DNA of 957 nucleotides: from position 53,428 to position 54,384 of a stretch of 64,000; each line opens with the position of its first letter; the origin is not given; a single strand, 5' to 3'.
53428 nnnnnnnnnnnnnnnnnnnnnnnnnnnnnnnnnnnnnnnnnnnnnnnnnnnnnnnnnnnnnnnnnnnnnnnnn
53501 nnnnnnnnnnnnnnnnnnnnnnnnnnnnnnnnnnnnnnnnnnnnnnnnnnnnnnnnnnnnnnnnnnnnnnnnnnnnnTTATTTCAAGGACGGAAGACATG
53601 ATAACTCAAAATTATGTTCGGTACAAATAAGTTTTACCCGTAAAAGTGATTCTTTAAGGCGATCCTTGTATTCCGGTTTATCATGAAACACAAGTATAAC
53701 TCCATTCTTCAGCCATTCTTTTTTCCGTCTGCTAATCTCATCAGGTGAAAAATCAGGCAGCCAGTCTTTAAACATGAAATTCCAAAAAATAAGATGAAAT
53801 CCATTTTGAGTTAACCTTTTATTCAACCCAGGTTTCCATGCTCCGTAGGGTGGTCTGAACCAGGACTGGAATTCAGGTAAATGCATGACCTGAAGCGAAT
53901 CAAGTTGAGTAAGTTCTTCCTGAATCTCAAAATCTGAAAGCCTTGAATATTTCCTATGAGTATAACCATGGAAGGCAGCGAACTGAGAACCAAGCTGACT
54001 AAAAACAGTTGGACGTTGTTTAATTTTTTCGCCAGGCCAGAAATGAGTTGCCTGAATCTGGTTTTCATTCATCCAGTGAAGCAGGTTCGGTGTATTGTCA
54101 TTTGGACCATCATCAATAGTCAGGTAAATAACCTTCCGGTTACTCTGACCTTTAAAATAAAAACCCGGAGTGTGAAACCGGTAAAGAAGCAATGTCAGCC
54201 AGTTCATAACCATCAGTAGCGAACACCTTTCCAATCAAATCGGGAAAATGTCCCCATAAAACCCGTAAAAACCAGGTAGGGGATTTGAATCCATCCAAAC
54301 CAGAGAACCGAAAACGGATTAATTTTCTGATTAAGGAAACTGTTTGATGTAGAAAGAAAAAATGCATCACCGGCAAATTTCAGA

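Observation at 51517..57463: Six-gene operon for an apparently undescribed membrane amino-glycolipid or lipo-oligosaccharide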

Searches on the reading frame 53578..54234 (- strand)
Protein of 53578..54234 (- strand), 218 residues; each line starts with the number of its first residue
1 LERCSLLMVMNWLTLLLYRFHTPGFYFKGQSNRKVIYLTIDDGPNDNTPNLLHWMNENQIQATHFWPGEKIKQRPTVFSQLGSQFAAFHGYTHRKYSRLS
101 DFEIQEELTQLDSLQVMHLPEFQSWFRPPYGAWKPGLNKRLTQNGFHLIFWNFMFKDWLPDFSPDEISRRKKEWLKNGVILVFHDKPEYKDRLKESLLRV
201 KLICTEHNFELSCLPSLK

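Call 3: search_protein_families(library=pfam, proteins=[window:53578-54234:-], max_evalue=0.01)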
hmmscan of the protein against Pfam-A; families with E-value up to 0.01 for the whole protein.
window:53578-54234:- (218 aa): 1 family
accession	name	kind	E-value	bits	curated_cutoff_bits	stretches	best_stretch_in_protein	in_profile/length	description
PF01522.26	Polysacc_deac_1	-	8.1e-20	71.5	23.1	1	29-147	2-122/124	Polysaccharide deacetylase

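Call 4: search_protein_families(library=ncbifam, proteins=[window:53578-54234:-], max_evalue=0.01)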
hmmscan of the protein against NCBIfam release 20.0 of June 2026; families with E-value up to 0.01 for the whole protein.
window:53578-54234:- (218 aa): 8 families
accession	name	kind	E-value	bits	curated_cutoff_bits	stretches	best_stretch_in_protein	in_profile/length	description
TIGR02884.1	spore_pdaA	equivalog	3.4e-19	69.4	298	1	25-184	28-193/224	delta-lactam-biosynthetic de-N-acetylase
TIGR02764.1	spore_ybaN_pdaB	equivalog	6.9e-17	61.8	237.4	1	30-188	2-164/191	polysaccharide deacetylase family sporulation protein PdaB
TIGR04243.1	nodulat_NodB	equivalog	1.7e-16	60.3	240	1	34-186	2-157/197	chitooligosaccharide deacetylase NodB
TIGR02873.1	spore_ylxY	hypoth_equivalog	1.7e-14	53.7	391.5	1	26-193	77-246/268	probable sporulation protein, polysaccharide deacetylase family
NF045822.1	PgAcgDacpgdA2_Bac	equivalog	7e-13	48.5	400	1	27-166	64-207/274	peptidoglycan-N-acetylglucosamine deacetylase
NF045821.1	PgAcgDacpgdA1_Bac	equivalog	1.1e-12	47.4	400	1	25-188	79-244/282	peptidoglycan-N-acetylglucosamine deacetylase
NF045820.1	PgAcgDacpgdA_Strep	equivalog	3e-11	42.8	800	1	30-185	264-418/463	peptidoglycan-N-acetylglucosamine deacetylase PgdA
TIGR03006.1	pepcterm_polyde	equivalog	0.006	15.7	276.2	1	45-110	33-100/272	XrtA system polysaccharide deacetylase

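Call 15: find_homologous_proteins(query=window:53578-54234:-, max_evalue=0.00001)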
Query window:53578-54234:- (218 aa): 184 proteins with E <= 0.00001 among 248 candidates; the best 120 are listed.
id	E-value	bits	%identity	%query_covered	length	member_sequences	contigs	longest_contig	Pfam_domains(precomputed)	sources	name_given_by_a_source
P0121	1.9e-139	481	95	97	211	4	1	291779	PF01522.27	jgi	-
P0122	2.0e-82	295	60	97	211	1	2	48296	PF01522.27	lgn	-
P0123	7.2e-74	266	56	96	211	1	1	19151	PF01522.27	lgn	-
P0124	1.0e-73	266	56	95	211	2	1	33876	PF01522.27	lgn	-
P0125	8.9e-21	93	29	89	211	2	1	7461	PF01522.27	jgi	-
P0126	6.0e-19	87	29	94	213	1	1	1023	PF01522.27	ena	-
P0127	1.8e-18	85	32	82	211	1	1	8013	PF01522.27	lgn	-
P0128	6.1e-18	83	31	85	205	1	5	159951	PF01522.27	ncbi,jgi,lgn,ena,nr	ncbi:MAG: polysaccharide deacetylase family protein [Fluviicola sp.]|nr:polysaccharide deacetylase f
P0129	9.5e-18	83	31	94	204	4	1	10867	PF01522.27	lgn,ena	-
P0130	4.0e-17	81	30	91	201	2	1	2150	PF01522.27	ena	-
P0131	4.8e-17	81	29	95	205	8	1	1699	PF01522.27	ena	-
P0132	7.7e-17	80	30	91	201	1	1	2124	PF01522.27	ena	-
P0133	8.5e-17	80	30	88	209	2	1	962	PF01522.27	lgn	-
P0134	9.8e-17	80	31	83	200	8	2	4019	PF01522.27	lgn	-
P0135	1.1e-16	79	29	85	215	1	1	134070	PF01522.27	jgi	jgi:peptidoglycan/xylan/chitin deacetylase (PgdA/CDA1 family)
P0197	3.7e-14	71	29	85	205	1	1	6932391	PF01522.27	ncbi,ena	-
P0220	4.3e-13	68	31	82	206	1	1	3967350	PF01522.27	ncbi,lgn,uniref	ncbi:polysaccharide deacetylase family protein [Ekhidna sp. To15]|uniref:polysaccharide deacetylase 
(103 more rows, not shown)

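Call 17: find_encoding_contigs(protein=P0128, flank=8000, max_places=1)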
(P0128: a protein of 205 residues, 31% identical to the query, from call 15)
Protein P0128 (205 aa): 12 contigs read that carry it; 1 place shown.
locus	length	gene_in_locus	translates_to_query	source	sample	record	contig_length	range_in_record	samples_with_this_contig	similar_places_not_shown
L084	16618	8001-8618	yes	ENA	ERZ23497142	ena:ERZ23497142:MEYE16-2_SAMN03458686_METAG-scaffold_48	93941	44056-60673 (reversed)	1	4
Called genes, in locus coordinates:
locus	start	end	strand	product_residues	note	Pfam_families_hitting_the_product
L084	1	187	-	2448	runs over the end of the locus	PF03534:SpvB, PF05593:RHS_repeat (faint), PF13517:FG-GAP_3, PF12256:TcdB_toxin_midN, PF12255:TcdB_toxin_midC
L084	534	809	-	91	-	-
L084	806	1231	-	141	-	-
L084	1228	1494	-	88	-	PF12728:HTH_17 (faint)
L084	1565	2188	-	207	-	-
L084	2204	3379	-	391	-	PF17293:Arm-DNA-bind_5, PF13102:Phage_int_SAM_5, PF00589:Phage_integrase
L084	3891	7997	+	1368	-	PF11028:TMEM260_N, PF28497:DUF8416 (weak), PF28495:TMEM260_2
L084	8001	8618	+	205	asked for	PF01522:Polysacc_deac_1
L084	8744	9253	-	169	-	PF10652:DUF2480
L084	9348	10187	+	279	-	PF01694:Rhomboid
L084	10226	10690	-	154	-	PF00300:His_Phos_1 (weak)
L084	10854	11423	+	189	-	PF07638:Sigma70_ECF, PF04542:Sigma70_r2, PF08281:Sigma70_r4_2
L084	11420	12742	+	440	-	-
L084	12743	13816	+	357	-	-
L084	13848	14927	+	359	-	PF18962:Por_Secre_tail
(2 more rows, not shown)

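Call 18: find_encoding_contigs(protein=P0220, flank=8000, max_places=1)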
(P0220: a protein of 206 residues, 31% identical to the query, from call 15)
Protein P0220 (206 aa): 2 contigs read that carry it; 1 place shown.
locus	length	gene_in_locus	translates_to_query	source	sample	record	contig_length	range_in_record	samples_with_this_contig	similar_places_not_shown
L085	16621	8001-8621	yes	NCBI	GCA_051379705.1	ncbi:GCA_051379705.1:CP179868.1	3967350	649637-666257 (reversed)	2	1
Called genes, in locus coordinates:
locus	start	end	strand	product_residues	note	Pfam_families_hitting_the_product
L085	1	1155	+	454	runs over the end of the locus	PF03448:MgtE_N, PF00571:CBS, PF01769:MgtE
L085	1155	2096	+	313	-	PF00389:2-Hacid_dh, PF02826:2-Hacid_dh_C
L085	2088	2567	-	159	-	-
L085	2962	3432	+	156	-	PF03449:GreA_GreB_N, PF01272:GreA_GreB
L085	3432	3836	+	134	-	PF11969:DcpS_C, PF01230:HIT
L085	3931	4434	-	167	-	PF02075:RuvC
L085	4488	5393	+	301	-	-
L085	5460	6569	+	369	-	PF13506:Glyco_transf_21, PF00535:Glycos_transf_2, PF10111:Glyco_tranf_2_2 (weak), PF13641:Glyco_tranf_2_3, PF13632:Glyco_trans_2_3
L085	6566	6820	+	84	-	-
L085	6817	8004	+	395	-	PF07228:SpoIIE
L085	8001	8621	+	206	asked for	PF01522:Polysacc_deac_1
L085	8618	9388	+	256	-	PF01026:TatD_DNase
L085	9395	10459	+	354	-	PF00710:Asparaginase, PF17763:Asparaginase_C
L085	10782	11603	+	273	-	PF01618:MotA_ExbB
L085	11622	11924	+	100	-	-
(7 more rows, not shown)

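Call 19: find_encoding_contigs(protein=P0197, flank=8000, max_places=1)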
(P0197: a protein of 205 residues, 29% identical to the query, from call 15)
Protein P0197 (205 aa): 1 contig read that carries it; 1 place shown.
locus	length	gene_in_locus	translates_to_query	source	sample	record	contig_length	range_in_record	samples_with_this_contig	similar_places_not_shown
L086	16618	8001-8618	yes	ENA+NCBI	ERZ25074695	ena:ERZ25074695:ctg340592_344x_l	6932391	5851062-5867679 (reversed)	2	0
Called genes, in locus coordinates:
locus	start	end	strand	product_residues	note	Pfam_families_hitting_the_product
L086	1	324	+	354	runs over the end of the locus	PF03702:AnmK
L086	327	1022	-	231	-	PF03544:TonB_C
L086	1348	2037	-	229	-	PF03544:TonB_C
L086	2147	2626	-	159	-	-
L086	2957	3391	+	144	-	PF01042:Ribonuc_L-PSP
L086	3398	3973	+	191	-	-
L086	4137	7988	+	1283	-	PF11028:TMEM260_N, PF28497:DUF8416, PF28495:TMEM260_2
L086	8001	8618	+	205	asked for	PF01522:Polysacc_deac_1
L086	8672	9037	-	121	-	PF11325:DUF3127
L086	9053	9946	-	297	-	PF01613:Flavin_Reduct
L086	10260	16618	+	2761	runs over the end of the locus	PF07495:Y_Y_Y (faint), PF09912:DUF2141 (faint), PF13573:SprB, PF07845:DUF1636 (faint), PF13573:SprB, PF14440:XOO_2897-deam (faint), PF13573:SprB, PF18962:Por_Secre_tail (weak)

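Call 31: search_solved_structures(query=window:53578-54234:-, max_evalue=0.001)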
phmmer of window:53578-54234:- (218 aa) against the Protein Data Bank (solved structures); distinct sequences matched with E-value up to 0.001: 29.
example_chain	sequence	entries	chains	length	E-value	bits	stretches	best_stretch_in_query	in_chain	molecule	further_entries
6hm9_A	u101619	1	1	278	1.2e-14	57.9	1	22-195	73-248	Putative polysaccharide deacetylase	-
7bly_A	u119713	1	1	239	3.1e-14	56.5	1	35-187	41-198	Aspergillus niger contig An12c0130, genomic contig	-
2cc0_A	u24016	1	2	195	3.8e-14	56.2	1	36-188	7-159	ACETYL-XYLAN ESTERASE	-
2j13_A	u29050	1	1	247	1.2e-13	54.6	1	24-162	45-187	POLYSACCHARIDE DEACETYLASE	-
5nc9_A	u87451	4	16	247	5.9e-13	52.3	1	27-164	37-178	Peptidoglycan N-acetylglucosamine deacetylase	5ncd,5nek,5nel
5nc6_B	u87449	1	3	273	7.9e-13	51.9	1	27-164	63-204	Peptidoglycan N-acetylglucosamine deacetylase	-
5o6y_A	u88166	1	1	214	8.5e-13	51.8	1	25-170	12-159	Peptidoglycan N-acetylglucosamine deacetylase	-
6hpa_A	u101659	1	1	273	1e-12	51.5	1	22-195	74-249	Putative polysaccharide deacetylase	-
1ny1_A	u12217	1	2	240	2e-12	50.6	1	26-159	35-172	Probable polysaccharide deacetylase pdaA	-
1w1a_1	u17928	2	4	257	2.3e-12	50.4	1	26-159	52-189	PROBABLE POLYSACCHARIDE DEACETYLASE PDAA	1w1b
1w17_A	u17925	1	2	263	2.5e-12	50.3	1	26-159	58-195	PROBABLE POLYSACCHARIDE DEACETYLASE PDAA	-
5n1j_A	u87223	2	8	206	4.6e-12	49.4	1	33-164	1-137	Peptidoglycan N-acetylglucosamine deacetylase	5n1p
7bkf_A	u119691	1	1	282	5.3e-12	49.2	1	22-195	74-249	Putative polysaccharide deacetylase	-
5o6y_B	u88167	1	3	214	1.3e-11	48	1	25-170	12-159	Peptidoglycan N-acetylglucosamine deacetylase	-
2c1g_A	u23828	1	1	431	1.7e-11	47.5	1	26-185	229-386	PEPTIDOGLYCAN GLCNAC DEACETYLASE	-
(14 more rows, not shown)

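Call 35: find_encoding_contigs(protein=P0122, flank=10000, max_places=1)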
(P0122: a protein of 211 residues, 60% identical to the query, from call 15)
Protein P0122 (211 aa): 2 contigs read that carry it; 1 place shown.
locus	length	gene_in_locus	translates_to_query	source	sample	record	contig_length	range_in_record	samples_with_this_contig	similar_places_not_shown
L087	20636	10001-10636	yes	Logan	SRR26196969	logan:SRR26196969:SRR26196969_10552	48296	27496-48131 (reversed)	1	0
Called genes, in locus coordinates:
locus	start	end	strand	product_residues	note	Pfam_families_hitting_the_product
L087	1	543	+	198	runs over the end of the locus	PF07670:Gate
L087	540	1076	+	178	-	PF07670:Gate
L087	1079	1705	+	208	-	PF00849:PseudoU_synth_2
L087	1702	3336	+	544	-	PF10079:Rossmann-like_BshC, PF24850:CC_BshC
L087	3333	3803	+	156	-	-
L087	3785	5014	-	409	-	PF13224:DUF4032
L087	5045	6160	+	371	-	PF26549:Tricorn_N (faint), PF07676:PD40 (faint)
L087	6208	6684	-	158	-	PF03449:GreA_GreB_N, PF01272:GreA_GreB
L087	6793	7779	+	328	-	PF00535:Glycos_transf_2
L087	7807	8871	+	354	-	PF03706:LPG_synthase_TM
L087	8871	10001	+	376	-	PF13506:Glyco_transf_21, PF00535:Glycos_transf_2, PF13641:Glyco_tranf_2_3, PF13632:Glyco_trans_2_3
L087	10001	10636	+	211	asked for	PF01522:Polysacc_deac_1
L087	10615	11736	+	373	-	PF13506:Glyco_transf_21, PF00535:Glycos_transf_2, PF13641:Glyco_tranf_2_3, PF13632:Glyco_trans_2_3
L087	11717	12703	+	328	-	PF04055:Radical_SAM, PF13353:Fer4_12 (weak)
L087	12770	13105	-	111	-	PF01740:STAS, PF13466:STAS_2 (weak)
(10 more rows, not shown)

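Call 36: find_encoding_contigs(protein=P0125, flank=8000, max_places=1)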
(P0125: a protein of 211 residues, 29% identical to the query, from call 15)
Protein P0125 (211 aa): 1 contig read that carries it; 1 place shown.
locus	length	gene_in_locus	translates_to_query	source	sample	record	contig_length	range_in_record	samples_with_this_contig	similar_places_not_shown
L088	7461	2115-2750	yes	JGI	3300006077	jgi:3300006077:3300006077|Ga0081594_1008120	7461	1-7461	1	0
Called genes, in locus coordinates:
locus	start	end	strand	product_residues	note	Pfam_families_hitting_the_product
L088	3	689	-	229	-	?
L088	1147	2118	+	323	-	PF01073:3Beta_HSD, PF01370:Epimerase, PF02719:Polysacc_synt_2, PF04321:RmlD_sub_bind, PF05368:NmrA, PF07993:NAD_binding_4, PF13460:NAD_binding_10, PF16363:GDP_Man_Dehyd, +1 more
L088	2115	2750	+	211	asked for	PF01522:Polysacc_deac_1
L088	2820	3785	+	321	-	PF03547:Mem_trans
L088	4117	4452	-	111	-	-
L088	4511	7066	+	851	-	-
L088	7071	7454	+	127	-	PF04519:Bactofilin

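Call 98: search_protein_families(library=padloc, proteins=[window:53578-54213:-], max_evalue=0.001)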
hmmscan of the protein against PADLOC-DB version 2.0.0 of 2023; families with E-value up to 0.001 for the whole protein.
window:53578-54213:- (211 aa): 0 families
